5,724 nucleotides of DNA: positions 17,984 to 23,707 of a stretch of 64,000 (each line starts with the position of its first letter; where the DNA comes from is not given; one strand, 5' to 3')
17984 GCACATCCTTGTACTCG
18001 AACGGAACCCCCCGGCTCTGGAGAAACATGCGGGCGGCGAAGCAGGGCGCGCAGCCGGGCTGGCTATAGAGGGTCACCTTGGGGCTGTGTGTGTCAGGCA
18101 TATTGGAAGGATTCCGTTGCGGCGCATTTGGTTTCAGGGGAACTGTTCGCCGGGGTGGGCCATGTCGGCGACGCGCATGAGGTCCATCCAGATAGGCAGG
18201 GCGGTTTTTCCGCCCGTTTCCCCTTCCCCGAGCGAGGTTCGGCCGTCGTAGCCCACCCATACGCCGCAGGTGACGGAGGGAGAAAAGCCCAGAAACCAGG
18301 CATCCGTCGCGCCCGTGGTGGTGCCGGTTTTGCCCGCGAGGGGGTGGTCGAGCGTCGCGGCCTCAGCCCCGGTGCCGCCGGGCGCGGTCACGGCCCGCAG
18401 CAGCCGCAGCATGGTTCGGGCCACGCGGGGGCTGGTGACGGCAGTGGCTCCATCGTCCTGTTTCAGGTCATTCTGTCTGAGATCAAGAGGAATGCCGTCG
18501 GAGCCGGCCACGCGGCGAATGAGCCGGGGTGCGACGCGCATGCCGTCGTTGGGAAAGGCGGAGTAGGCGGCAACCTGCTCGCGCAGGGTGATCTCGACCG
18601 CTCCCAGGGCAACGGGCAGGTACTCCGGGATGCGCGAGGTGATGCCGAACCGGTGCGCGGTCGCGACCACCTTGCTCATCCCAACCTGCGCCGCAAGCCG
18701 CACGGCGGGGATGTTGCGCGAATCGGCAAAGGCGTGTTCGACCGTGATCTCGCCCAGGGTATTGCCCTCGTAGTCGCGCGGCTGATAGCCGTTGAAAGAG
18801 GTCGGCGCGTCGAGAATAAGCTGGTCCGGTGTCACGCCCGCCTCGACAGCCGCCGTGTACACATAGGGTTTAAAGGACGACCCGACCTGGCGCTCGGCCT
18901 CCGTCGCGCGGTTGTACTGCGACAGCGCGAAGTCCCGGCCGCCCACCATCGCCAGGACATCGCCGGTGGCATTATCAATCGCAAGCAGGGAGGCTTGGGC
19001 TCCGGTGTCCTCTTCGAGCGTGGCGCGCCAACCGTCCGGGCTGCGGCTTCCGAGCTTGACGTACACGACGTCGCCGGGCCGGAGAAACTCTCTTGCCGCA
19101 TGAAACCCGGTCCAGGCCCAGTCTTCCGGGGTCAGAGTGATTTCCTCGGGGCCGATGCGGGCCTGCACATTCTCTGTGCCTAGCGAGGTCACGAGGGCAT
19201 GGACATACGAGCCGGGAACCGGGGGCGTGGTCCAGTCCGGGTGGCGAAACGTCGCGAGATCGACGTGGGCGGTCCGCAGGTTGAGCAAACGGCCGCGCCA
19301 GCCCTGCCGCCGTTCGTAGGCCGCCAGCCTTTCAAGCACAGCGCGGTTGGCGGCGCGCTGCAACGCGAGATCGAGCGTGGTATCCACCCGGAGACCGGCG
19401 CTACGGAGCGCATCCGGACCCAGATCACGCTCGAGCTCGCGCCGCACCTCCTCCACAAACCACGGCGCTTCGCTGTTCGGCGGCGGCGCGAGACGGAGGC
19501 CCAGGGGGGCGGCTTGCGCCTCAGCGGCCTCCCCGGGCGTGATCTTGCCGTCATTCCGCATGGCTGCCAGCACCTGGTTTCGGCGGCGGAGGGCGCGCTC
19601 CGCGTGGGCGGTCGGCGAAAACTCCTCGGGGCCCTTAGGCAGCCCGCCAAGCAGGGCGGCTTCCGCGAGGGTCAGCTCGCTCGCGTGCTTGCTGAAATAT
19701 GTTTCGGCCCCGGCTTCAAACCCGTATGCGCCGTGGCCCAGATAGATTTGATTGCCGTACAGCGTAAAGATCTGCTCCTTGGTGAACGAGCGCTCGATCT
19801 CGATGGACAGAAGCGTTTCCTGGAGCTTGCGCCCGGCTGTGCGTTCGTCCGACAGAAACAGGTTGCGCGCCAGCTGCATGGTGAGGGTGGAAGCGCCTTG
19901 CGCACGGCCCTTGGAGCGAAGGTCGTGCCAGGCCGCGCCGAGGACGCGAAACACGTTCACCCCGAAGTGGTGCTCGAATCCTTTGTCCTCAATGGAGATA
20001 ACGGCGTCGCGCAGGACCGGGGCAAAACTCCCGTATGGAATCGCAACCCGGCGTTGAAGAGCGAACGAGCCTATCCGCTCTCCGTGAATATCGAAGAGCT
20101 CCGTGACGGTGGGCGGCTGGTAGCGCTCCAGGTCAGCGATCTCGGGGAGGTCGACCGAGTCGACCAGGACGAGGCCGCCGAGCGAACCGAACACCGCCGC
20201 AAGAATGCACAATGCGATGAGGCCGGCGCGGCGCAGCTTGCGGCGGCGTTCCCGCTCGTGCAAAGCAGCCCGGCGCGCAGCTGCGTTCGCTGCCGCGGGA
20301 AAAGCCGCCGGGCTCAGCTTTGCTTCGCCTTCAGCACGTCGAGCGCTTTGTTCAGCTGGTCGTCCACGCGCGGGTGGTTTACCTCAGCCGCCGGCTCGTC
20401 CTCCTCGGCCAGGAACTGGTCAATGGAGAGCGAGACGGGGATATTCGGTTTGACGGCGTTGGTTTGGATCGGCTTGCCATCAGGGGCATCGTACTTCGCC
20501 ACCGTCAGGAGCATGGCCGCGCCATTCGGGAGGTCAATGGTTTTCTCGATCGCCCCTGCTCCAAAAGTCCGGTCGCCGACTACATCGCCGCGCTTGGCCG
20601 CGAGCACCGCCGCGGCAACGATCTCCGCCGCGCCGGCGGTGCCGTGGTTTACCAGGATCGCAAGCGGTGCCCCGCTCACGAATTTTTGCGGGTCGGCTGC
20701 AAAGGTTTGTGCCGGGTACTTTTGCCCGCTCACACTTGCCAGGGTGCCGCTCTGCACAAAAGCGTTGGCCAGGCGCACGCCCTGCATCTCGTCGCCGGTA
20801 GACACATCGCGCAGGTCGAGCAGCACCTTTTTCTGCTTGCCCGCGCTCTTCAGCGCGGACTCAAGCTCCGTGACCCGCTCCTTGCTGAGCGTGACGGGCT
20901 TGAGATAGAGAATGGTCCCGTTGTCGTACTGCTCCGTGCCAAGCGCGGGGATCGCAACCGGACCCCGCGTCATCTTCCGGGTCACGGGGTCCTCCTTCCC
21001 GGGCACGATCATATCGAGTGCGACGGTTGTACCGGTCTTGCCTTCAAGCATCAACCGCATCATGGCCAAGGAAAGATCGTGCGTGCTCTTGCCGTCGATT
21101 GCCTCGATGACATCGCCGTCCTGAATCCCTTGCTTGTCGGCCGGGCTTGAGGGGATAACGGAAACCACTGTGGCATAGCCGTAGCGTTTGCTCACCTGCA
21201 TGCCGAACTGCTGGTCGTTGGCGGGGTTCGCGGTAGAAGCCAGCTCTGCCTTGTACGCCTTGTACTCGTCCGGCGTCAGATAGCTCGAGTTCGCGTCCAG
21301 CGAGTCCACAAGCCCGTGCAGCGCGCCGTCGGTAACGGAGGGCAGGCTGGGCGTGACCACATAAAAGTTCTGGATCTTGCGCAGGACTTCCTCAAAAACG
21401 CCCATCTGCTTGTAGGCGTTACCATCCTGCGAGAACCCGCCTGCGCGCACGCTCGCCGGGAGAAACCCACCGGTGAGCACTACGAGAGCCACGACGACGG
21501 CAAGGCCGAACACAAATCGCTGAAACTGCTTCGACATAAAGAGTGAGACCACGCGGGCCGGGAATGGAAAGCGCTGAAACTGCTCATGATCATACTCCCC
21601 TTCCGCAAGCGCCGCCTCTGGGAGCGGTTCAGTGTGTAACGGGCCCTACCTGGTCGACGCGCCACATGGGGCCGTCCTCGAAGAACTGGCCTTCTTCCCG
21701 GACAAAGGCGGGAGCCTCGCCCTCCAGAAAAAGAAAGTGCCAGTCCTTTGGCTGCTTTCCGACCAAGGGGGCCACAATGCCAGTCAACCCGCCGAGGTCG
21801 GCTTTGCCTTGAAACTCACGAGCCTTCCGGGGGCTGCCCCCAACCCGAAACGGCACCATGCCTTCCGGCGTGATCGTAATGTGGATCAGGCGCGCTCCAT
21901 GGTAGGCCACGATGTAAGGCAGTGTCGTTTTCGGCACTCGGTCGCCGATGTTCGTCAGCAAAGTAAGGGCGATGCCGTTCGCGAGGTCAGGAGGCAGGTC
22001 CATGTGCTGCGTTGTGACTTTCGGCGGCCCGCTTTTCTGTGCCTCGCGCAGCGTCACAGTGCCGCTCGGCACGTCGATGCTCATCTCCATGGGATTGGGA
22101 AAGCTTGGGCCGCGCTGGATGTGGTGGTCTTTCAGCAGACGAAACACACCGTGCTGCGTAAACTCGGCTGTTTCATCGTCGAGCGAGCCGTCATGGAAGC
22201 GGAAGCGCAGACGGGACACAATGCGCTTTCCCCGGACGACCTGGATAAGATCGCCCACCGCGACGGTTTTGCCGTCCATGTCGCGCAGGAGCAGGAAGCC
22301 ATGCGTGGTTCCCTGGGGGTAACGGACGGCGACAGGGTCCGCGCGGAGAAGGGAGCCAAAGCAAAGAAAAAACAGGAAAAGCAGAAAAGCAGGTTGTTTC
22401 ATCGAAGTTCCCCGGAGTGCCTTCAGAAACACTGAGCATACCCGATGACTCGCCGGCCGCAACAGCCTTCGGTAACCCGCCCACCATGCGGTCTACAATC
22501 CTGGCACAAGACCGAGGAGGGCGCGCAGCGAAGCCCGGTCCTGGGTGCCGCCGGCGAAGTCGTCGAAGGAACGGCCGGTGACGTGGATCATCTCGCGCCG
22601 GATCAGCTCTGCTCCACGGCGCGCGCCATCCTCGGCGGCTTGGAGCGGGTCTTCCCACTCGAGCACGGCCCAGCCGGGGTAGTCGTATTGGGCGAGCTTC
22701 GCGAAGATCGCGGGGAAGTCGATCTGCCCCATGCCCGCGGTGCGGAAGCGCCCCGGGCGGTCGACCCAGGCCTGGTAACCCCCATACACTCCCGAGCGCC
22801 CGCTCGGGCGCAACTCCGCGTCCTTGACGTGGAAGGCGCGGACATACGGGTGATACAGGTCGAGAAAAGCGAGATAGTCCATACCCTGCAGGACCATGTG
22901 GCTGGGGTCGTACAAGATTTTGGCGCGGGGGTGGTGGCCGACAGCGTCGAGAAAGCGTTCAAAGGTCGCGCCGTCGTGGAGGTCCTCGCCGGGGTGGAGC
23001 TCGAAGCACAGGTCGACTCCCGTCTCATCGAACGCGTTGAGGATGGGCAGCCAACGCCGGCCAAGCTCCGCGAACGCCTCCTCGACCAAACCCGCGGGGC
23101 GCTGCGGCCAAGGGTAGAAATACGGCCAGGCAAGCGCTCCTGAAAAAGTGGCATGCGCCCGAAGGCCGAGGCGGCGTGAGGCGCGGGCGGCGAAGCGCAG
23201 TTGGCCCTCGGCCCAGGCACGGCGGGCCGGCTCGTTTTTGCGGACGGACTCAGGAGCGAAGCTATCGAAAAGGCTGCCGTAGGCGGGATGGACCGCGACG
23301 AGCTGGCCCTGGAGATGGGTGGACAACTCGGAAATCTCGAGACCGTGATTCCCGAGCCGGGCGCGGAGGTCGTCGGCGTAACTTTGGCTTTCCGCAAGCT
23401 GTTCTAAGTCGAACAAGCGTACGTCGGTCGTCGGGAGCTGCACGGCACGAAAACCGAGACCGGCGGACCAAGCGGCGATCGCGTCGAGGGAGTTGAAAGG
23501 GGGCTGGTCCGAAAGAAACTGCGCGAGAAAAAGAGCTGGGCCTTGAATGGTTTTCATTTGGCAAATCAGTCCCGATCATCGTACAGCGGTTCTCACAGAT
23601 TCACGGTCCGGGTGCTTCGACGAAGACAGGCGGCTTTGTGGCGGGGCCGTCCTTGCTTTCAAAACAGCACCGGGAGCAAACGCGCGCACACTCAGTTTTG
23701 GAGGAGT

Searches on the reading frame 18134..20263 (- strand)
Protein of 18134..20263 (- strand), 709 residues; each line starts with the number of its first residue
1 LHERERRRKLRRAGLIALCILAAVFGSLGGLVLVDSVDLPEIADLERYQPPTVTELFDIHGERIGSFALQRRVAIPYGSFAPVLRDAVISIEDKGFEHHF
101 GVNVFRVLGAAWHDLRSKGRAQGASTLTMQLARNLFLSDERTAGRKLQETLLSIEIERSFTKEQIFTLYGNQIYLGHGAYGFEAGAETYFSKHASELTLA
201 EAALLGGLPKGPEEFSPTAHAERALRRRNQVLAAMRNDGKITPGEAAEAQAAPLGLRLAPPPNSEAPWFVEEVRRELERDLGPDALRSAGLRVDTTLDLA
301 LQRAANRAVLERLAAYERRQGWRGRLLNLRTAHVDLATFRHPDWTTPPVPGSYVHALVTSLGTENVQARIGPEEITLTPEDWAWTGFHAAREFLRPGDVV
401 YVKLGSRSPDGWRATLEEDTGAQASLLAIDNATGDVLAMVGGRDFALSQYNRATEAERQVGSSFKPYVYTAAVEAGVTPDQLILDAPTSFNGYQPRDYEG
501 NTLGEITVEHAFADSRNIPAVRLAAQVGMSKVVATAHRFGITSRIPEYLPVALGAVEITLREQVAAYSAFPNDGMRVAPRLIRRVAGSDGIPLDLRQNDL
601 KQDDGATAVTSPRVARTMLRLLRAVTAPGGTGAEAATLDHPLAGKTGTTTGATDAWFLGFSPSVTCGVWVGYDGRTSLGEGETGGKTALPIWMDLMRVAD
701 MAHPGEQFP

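Call 54: search_protein_families(library=pfam, proteins=[window:18134-20263:-], max_evalue=0.00001)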
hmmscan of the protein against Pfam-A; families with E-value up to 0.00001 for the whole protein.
window:18134-20263:- (709 aa): 2 families
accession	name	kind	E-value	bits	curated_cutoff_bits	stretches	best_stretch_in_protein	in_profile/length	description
PF00912.28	Transgly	-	9.6e-57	191.7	27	1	61-235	2-177/178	Transglycosylase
PF00905.27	Transpeptidase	-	2e-31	109.8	22.1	1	426-673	3-276/299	Penicillin binding protein transpeptidase domain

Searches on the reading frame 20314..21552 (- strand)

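Call 54: search_protein_families(library=pfam, proteins=[window:20314-21552:-], max_evalue=0.00001)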
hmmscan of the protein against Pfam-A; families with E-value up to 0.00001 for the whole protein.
window:20314-21552:- (412 aa): 4 families
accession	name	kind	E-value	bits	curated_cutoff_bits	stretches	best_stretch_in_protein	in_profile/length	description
PF03572.23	Peptidase_S41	-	1.1e-26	93.8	24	1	222-373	10-165/165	Peptidase family S41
PF13180.12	PDZ_2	-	1.4e-11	45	27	1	117-186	4-72/80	PDZ domain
PF17820.7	PDZ_6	-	4.6e-09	36.3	27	1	129-161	2-34/54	PDZ domain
PF00595.29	PDZ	-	3e-08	34.4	23.2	1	112-179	8-78/81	PDZ domain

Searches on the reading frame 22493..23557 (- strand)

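Call 54: search_protein_families(library=pfam, proteins=[window:22493-23557:-], max_evalue=0.00001)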
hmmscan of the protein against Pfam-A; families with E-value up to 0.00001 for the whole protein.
window:22493-23557:- (354 aa): 1 family
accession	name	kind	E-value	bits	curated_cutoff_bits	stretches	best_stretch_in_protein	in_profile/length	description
PF01261.30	AP_endonuc_2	-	5e-37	128.4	31.1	1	30-321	3-248/249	Xylose isomerase-like TIM barrel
